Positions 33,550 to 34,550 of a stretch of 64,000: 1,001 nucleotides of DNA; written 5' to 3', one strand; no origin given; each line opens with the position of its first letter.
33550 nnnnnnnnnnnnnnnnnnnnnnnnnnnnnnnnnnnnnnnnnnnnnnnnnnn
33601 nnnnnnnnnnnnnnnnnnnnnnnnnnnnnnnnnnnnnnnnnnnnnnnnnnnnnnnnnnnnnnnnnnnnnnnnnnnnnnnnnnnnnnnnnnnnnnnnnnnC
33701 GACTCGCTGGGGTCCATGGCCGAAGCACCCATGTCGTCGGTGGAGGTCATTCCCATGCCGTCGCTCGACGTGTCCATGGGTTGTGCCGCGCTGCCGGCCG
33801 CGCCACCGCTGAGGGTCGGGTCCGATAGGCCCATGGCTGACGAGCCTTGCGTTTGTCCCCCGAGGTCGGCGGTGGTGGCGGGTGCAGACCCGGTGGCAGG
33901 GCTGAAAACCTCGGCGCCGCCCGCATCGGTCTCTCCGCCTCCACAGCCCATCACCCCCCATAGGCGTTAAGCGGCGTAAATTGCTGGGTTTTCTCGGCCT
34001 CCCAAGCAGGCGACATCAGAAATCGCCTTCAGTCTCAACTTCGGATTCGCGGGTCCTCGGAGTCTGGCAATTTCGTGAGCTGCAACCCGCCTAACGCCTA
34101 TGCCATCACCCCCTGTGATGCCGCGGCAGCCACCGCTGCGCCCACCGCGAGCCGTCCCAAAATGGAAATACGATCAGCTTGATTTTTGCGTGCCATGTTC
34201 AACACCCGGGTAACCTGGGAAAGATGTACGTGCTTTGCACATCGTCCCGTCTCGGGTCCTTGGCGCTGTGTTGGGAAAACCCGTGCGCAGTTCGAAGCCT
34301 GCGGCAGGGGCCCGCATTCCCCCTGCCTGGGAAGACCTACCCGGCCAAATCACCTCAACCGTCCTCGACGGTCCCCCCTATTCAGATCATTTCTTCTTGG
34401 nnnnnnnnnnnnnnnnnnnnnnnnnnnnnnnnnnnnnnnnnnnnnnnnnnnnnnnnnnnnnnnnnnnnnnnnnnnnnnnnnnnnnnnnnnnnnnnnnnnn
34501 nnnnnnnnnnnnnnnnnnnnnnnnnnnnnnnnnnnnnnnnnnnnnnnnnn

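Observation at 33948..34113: MITE-like 144-bp insertion splitting a lipoprotein signal peptide, with 11-bp target duplication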

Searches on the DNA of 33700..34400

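Call 6: search_rna_families(source=window, start=33700, end=34400, threshold=evalue, max_evalue=10)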
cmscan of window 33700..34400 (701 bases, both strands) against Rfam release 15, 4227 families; matches with E-value up to 10: 1.
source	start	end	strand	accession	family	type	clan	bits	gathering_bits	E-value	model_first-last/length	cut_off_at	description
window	34334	34393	-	RF02039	SPRY4-IT1_2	Gene; lncRNA;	-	11.5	40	6.1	1-120/120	no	SPRY4-IT1 conserved region 2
